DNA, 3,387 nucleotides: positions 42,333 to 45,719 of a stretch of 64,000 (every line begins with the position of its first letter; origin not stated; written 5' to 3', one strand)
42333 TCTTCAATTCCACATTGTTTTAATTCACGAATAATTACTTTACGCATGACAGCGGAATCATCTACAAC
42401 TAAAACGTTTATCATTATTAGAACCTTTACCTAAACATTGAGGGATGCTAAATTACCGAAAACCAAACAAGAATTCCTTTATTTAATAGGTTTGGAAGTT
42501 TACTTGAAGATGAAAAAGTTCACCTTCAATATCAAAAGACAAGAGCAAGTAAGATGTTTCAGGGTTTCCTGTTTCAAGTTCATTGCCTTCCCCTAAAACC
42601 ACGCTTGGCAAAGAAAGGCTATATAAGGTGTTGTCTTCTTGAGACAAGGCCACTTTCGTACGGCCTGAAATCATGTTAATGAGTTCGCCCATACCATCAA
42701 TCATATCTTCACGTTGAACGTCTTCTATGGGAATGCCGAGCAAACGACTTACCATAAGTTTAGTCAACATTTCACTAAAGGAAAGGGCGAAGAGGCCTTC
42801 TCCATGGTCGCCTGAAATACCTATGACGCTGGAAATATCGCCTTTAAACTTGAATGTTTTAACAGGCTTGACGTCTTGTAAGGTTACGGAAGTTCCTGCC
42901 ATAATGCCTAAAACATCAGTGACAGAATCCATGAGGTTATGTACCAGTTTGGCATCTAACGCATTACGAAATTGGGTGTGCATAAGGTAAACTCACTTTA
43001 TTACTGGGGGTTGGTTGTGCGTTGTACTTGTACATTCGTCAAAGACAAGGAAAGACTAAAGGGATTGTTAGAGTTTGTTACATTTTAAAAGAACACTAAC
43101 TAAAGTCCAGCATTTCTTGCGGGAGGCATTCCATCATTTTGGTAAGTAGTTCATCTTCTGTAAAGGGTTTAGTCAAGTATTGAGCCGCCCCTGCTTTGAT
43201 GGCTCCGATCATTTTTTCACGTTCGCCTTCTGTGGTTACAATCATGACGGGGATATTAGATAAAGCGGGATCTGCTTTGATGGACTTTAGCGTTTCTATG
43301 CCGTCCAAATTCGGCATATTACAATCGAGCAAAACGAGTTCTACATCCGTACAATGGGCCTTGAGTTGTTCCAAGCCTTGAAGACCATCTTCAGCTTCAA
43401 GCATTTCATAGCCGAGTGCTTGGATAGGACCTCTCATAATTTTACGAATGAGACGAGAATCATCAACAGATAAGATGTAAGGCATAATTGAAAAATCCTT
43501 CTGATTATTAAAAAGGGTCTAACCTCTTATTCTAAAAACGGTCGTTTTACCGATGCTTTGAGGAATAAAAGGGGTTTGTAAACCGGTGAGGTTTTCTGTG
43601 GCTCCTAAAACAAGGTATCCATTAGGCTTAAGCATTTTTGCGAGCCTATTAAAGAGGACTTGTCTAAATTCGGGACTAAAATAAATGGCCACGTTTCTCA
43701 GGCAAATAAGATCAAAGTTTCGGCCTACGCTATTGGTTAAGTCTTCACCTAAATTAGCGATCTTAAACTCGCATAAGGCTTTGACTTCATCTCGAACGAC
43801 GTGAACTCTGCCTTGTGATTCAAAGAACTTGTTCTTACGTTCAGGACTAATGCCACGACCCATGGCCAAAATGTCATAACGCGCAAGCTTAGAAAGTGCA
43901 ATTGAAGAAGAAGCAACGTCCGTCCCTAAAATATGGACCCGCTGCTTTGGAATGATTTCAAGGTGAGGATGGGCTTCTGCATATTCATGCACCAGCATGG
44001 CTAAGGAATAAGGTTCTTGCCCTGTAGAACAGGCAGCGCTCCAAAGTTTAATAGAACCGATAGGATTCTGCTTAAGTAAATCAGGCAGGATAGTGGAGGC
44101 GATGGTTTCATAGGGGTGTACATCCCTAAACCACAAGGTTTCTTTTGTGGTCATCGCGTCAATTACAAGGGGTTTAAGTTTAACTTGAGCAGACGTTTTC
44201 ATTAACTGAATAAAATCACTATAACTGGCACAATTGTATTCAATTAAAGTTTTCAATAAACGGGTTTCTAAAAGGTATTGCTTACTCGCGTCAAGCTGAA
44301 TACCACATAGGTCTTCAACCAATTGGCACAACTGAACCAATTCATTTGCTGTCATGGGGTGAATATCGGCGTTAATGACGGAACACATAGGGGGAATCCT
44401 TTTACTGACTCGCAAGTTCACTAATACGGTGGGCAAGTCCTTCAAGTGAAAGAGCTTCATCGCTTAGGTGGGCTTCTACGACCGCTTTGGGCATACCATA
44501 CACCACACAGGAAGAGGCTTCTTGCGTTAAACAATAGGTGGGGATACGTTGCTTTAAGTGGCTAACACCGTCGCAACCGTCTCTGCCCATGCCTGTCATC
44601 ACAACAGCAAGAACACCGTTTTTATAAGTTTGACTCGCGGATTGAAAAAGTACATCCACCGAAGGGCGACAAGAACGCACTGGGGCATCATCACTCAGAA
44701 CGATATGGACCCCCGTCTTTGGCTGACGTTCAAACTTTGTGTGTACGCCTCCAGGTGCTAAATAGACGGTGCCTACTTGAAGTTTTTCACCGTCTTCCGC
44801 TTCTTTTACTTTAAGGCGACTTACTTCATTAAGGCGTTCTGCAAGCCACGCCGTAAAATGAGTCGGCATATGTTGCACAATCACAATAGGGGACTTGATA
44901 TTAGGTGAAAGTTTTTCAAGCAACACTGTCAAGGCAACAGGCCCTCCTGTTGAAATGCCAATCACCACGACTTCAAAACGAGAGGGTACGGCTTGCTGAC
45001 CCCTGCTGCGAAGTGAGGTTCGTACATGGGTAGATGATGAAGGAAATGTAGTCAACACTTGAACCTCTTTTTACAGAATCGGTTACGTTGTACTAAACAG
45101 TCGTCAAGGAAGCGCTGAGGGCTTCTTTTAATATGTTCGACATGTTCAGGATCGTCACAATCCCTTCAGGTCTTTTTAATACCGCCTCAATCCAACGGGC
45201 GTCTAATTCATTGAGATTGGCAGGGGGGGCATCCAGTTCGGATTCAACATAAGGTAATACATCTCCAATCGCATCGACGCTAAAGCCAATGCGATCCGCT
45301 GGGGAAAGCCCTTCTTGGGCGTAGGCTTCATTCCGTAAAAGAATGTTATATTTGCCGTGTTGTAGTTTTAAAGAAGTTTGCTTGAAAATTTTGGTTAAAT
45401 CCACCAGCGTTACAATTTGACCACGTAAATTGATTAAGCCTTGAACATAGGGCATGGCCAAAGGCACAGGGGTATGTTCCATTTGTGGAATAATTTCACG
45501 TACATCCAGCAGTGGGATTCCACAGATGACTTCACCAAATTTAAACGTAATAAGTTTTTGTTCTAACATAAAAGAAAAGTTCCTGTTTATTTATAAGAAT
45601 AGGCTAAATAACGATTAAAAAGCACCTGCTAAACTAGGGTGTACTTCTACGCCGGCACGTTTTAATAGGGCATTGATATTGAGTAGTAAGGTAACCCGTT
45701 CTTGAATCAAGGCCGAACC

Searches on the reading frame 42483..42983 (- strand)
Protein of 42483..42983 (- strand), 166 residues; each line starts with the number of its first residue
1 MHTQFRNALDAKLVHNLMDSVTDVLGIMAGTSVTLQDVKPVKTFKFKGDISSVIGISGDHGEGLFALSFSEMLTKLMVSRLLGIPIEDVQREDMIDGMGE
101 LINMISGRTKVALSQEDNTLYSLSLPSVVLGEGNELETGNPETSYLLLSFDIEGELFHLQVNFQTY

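Call 73: search_protein_families(library=pfam, proteins=[window:42483-42983:-], max_evalue=0.00001)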
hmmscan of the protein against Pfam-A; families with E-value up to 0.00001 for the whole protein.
window:42483-42983:- (166 aa): 1 family
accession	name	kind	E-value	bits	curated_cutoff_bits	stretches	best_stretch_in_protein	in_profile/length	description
PF13690.11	CheX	-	3.2e-15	56.4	27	1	50-138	1-82/94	Chemotaxis phosphatase CheX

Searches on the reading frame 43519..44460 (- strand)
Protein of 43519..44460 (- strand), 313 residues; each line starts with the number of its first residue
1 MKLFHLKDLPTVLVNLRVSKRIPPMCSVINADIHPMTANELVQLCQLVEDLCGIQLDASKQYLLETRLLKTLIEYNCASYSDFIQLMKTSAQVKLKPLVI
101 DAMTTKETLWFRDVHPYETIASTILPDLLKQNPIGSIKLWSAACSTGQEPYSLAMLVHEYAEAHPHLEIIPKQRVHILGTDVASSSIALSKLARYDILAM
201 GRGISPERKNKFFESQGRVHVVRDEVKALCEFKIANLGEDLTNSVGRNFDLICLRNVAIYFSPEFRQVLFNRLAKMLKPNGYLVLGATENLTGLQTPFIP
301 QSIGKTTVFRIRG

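Call 73: search_protein_families(library=pfam, proteins=[window:43519-44460:-], max_evalue=0.00001)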
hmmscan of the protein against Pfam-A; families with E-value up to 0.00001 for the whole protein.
window:43519-44460:- (313 aa): 2 families
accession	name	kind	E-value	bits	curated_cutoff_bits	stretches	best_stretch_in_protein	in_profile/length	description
PF01739.24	CheR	-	3.8e-43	147.7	27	1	107-299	2-187/195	CheR methyltransferase, SAM binding domain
PF03705.20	CheR_N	-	6.5e-11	42.2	27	1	40-89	2-51/53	CheR methyltransferase, all-alpha domain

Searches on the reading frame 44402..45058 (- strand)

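Call 73: search_protein_families(library=pfam, proteins=[window:44402-45058:-], max_evalue=0.00001)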
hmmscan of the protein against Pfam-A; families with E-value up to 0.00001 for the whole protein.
window:44402-45058:- (218 aa): 1 family
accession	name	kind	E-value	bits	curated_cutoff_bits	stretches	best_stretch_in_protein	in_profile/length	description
PF01339.22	CheB_methylest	-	6.1e-59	199.1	24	1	31-212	1-174/174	CheB methylesterase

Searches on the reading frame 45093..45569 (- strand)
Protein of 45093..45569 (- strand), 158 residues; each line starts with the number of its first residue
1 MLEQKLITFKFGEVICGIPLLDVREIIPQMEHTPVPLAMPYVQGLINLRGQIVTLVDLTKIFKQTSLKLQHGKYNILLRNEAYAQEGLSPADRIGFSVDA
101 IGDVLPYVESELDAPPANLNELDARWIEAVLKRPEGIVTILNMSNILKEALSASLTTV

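Call 73: search_protein_families(library=pfam, proteins=[window:45093-45569:-], max_evalue=0.00001)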
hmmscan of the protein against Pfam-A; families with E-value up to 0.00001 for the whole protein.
window:45093-45569:- (158 aa): 1 family
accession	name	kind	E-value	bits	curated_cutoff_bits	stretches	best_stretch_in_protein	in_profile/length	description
PF01584.24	CheW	-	9.1e-24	84.1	23.5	1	6-149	2-136/138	CheW-like domain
